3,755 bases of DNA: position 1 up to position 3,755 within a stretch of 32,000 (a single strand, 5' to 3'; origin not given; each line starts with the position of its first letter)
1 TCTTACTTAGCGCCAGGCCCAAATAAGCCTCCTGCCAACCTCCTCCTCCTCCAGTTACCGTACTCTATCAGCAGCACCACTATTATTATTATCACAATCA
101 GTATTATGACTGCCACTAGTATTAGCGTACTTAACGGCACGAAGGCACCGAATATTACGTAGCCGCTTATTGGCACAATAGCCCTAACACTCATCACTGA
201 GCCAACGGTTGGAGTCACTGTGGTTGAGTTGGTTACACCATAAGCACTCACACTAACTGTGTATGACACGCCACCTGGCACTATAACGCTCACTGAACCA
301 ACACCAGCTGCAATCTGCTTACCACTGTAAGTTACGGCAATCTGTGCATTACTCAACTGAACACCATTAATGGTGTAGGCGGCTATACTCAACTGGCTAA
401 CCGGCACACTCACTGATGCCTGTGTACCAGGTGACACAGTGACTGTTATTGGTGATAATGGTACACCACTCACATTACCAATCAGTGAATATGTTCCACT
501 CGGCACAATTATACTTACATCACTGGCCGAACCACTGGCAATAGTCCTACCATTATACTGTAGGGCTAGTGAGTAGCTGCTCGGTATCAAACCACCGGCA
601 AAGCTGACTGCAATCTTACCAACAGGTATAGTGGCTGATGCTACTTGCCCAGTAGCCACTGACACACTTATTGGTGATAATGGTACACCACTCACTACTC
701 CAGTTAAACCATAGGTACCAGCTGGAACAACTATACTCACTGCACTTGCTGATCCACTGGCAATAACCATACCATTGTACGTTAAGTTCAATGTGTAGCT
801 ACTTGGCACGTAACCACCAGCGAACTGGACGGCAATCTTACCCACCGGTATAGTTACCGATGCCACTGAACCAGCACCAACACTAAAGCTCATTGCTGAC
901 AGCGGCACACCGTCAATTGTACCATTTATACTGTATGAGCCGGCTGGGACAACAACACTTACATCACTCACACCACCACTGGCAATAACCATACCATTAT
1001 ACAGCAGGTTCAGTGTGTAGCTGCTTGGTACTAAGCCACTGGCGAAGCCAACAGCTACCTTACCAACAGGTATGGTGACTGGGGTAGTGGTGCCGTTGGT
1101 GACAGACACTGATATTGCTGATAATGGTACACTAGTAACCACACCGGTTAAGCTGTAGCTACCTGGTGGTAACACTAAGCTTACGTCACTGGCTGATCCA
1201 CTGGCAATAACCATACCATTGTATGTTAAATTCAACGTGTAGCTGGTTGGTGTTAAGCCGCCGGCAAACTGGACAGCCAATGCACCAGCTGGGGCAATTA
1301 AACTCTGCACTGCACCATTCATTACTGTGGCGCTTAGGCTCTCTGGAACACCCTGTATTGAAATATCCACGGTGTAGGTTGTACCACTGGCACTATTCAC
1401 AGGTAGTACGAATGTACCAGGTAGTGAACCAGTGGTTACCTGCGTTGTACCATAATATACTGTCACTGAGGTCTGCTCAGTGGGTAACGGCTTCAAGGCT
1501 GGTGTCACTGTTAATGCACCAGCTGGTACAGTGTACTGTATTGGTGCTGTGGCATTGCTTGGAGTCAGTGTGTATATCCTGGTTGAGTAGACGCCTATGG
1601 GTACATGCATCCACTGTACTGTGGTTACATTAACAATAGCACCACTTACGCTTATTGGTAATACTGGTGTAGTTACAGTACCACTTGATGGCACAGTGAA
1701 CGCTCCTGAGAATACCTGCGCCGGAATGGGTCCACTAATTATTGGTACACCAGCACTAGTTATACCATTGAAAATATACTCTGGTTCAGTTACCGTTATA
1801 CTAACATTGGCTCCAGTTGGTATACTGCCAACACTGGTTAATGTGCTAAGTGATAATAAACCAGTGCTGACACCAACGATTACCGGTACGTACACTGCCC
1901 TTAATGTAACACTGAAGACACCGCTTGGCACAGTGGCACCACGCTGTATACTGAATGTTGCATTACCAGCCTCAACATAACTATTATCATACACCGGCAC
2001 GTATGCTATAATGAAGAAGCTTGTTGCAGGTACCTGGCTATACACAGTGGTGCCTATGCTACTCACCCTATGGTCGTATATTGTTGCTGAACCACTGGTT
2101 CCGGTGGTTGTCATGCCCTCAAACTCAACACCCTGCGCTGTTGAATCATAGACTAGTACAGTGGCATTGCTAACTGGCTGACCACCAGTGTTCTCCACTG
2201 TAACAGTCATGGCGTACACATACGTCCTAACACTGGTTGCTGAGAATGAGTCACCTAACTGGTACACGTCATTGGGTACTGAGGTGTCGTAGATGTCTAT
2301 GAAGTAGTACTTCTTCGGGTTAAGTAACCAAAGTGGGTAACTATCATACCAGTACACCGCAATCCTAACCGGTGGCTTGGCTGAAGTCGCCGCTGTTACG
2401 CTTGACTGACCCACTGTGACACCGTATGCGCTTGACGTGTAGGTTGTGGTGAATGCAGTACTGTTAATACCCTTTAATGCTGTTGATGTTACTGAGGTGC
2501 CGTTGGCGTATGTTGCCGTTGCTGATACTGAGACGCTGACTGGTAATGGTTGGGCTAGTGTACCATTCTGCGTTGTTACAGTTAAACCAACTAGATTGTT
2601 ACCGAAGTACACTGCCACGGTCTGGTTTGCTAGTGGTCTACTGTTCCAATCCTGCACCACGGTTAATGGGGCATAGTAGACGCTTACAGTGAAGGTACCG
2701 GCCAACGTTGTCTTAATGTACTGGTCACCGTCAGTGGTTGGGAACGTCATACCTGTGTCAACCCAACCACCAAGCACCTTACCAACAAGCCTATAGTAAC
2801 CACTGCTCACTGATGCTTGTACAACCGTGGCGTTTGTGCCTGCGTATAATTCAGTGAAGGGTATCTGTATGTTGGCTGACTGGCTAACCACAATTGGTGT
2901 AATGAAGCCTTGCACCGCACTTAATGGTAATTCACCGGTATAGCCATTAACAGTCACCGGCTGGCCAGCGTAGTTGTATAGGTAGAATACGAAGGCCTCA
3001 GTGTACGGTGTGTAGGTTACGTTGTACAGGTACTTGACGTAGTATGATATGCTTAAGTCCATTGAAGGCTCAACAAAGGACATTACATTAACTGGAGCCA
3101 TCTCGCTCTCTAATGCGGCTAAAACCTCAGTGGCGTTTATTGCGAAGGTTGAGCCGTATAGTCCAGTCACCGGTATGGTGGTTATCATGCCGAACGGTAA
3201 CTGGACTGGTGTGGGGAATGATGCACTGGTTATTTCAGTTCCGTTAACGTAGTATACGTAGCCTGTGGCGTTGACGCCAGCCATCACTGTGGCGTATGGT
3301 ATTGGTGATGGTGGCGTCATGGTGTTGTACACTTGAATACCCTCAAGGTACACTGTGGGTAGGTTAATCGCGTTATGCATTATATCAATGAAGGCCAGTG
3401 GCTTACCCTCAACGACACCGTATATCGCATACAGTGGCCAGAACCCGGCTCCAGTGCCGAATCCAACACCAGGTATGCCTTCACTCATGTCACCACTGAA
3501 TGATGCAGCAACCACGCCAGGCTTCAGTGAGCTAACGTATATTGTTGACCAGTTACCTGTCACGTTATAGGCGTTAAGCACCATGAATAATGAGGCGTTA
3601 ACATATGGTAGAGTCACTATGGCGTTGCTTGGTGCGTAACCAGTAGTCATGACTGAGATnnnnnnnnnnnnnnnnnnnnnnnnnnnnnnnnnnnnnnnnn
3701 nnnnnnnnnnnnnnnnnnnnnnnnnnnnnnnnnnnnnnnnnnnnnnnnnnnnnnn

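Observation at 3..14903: Three-gene cell-envelope island: giant anchored glycoprotein + sedolisin + anchored propeller/repeat protein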

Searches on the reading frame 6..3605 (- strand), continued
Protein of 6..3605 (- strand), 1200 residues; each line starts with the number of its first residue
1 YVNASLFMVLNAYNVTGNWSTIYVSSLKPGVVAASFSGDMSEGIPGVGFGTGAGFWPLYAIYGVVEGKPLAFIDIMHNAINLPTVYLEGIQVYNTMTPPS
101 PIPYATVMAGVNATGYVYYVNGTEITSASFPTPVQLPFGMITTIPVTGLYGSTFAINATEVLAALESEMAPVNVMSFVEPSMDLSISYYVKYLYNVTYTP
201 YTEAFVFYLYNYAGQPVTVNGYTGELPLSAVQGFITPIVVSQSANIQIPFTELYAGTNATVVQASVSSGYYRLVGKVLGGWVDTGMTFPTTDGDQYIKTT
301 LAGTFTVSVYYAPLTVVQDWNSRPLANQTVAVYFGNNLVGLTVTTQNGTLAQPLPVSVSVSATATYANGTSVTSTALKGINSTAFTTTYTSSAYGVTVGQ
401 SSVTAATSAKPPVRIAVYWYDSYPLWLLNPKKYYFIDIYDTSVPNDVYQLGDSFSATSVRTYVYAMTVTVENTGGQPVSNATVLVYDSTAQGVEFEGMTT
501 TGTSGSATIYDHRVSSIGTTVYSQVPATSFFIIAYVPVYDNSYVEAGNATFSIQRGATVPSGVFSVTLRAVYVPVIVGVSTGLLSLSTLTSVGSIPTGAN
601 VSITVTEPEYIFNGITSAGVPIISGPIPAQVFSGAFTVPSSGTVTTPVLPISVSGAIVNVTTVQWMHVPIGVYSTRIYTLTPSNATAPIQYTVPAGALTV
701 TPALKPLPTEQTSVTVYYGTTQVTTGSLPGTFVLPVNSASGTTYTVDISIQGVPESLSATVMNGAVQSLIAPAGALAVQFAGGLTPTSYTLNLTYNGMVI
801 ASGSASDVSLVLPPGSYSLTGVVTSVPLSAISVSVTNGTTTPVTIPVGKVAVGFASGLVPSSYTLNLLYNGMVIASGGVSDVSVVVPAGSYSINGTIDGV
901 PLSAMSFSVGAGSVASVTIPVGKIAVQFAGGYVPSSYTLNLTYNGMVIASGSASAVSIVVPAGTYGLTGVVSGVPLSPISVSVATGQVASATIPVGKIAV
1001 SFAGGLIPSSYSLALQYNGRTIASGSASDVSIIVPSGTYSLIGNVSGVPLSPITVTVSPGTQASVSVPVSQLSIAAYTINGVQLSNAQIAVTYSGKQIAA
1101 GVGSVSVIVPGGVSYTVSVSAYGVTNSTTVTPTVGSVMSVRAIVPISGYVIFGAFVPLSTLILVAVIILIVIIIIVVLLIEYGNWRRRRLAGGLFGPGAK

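Call 104: list_cluster_members(proteins=[P0116, P0115, P0126, P0133, P0134, P0141, P0130, P0121, P0122, P0153])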
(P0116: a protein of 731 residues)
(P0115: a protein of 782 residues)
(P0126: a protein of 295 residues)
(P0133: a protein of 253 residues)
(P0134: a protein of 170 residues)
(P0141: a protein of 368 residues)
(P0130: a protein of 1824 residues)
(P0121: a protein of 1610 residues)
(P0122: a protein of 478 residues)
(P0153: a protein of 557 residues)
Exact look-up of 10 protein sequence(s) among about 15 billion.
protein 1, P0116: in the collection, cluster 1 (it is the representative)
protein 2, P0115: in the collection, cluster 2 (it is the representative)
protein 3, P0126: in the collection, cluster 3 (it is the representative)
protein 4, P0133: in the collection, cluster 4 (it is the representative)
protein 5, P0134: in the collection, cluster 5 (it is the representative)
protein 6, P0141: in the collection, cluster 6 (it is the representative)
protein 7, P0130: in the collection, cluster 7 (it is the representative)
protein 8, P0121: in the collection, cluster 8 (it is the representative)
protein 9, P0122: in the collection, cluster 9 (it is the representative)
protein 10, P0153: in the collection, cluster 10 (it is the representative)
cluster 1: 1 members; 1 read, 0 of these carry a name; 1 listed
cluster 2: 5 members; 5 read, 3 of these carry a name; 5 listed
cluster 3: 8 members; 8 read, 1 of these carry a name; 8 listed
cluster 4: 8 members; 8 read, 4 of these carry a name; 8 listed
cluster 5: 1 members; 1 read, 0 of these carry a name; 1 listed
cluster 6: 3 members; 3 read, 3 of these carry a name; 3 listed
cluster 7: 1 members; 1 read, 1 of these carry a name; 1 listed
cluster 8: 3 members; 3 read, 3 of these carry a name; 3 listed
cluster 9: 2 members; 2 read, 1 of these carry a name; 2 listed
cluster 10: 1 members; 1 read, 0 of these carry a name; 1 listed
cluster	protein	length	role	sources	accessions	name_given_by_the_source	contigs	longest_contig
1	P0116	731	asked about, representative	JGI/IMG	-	-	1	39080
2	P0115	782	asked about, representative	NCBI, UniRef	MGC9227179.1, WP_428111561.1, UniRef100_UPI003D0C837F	hypothetical protein [Caldivirga sp.] | hypothetical protein n=1 Tax=Caldivirga sp. TaxID=2080243 RepID=UPI003D0C837F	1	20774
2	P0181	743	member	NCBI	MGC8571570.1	MAG: hypothetical protein ACP5L1_09685, partial [Caldivirga sp.]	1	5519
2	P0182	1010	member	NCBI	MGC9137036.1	MAG: hypothetical protein ACP5H6_09330, partial [Caldivirga sp.]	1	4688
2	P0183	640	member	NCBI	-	-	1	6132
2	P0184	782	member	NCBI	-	-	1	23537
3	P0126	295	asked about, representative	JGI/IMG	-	-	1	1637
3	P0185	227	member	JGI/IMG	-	hypothetical protein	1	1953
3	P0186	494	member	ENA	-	-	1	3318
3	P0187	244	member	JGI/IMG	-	-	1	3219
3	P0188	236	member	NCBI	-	-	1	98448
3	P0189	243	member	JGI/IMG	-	-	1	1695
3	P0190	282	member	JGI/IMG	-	-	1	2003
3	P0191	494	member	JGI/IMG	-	-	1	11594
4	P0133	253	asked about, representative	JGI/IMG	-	hypothetical protein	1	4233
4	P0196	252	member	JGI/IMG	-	-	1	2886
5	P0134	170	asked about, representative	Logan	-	-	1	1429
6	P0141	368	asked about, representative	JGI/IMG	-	hypothetical protein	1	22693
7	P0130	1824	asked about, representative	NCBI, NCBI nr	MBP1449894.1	MAG: carboxypeptidase regulatory-like domain-containing protein, partial [Thermoproteus ... | carboxypeptidase regulatory-like domain-containing protein [Thermoproteus sp.]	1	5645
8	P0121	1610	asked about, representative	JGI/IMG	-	hypothetical protein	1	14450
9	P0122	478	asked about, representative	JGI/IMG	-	hypothetical protein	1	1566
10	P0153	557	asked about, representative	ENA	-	-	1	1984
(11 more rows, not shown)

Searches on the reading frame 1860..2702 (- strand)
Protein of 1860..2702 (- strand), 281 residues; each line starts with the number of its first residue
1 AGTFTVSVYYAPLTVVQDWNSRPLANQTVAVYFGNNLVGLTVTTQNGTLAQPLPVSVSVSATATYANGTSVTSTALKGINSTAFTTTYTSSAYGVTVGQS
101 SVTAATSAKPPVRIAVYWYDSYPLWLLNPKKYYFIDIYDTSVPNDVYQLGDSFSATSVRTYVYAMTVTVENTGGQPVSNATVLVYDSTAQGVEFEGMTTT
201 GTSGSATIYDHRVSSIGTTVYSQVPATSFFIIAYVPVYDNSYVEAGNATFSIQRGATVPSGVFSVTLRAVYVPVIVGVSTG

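Call 94: find_related_loci(query=A5, collection=metagenome_contigs, flank=10000)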
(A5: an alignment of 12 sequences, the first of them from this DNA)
Query A5 (281 aa) in metagenome_contigs; peptide patterns used: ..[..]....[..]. (x = any residue, [..] = any of these).
115 stretches matched a pattern; 65 encode a relative of the query (tblastn E <= 1e-3); 65 distinct loci.
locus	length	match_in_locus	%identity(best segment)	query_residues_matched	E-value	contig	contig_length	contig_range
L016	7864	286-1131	82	1-281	1e-137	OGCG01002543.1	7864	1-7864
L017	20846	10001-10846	82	1-281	6e-133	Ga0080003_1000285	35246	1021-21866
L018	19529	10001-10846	82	1-281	6e-133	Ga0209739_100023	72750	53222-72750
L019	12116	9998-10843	81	1-281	4e-132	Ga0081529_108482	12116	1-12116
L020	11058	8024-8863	78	1-281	2e-130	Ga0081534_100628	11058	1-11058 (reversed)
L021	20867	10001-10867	57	1-281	6e-93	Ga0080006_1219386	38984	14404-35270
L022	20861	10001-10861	56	2-281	4e-88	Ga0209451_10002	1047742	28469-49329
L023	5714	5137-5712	56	2-182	9e-57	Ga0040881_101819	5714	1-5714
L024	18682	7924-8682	37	12-266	9e-40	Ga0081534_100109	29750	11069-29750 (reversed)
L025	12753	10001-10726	35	12-278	3e-35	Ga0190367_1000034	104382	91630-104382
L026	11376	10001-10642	35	12-274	2e-34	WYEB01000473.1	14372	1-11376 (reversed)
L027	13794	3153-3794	35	12-274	4e-34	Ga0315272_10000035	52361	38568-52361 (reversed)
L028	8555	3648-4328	32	12-272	5e-33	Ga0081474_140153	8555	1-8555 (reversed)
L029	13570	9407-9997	33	12-260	7e-33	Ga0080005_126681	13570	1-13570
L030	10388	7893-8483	34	12-260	9e-33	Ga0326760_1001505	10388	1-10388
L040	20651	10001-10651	32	12-266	3e-32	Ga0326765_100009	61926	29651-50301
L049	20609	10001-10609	32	12-270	1e-29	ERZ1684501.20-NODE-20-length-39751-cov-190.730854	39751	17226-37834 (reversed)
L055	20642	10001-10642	33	12-274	7e-28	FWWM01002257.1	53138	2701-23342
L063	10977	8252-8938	29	11-270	7e-25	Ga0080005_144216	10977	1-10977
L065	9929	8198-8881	30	12-270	6e-25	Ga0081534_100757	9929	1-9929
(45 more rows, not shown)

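Call 102: search_protein_families(library=pfam, proteins=[L049:2002-3942:+, L055:2040-3962:+, L040:2157-4082:+, L024:23-1921:+, L063:917-2095:+, L065:862-2109:+, L040:805-2160:+, L025:721-1581:-, L017:4-669:+, L049:1-1970:-], max_evalue=0.01)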
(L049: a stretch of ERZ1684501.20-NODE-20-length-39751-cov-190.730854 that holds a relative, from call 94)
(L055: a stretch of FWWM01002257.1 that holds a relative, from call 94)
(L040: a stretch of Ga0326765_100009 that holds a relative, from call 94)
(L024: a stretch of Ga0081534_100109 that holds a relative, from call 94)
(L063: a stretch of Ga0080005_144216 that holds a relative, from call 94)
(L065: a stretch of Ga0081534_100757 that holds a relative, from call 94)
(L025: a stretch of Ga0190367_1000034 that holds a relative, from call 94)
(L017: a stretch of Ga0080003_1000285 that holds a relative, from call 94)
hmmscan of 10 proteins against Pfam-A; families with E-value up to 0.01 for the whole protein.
L049:2002-3942:+ (646 aa): 1 family
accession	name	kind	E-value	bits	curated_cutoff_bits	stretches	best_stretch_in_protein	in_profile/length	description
PF21827.1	New_glue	-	0.00023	21.3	31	1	8-76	4-66/94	New glue protein family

L055:2040-3962:+ (640 aa): 2 families
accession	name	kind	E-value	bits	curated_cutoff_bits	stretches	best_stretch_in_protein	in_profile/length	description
PF24318.1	DUF7490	-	8.8e-05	22.5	27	0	185-230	36-85/106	Domain of unknown function (DUF7490)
PF07705.17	CARDB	-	0.002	18.8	22.7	0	184-216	19-51/101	CARDB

L040:2157-4082:+ (641 aa): 0 families

L024:23-1921:+ (632 aa): 0 families

L063:917-2095:+ (392 aa): 0 families

L065:862-2109:+ (415 aa): 0 families

L040:805-2160:+ (451 aa): 3 families
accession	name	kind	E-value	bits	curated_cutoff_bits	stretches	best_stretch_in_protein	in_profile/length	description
PF00113.28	Enolase_C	-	2.1e-51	175.4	21.5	1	171-447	3-287/296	Enolase, C-terminal TIM barrel domain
PF03952.21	Enolase_N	-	2.9e-31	108.8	35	1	43-164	1-131/131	Enolase, N-terminal domain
PF13378.12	MR_MLE_C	-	1.6e-09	38.2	29.4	1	267-418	43-176/219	Enolase C-terminal domain-like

L025:721-1581:- (286 aa): 4 families
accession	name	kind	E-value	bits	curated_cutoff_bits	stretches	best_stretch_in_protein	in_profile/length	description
PF00535.33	Glycos_transf_2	-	1.1e-17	64.9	23.3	1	9-122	2-117/168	Glycosyl transferase family 2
PF13641.12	Glyco_tranf_2_3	-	1.2e-08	35.7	27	1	20-207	12-213/230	Glycosyltransferase like family 2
PF10111.15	Glyco_tranf_2_2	-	4.5e-08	33.4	27.3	1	18-130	10-127/276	Glycosyltransferase like family 2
PF12426.13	DUF3674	-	0.0026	18.2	22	1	214-236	6-25/41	RNA dependent RNA polymerase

L017:4-669:+ (221 aa): 0 families

L049:1-1970:- (656 aa): 0 families
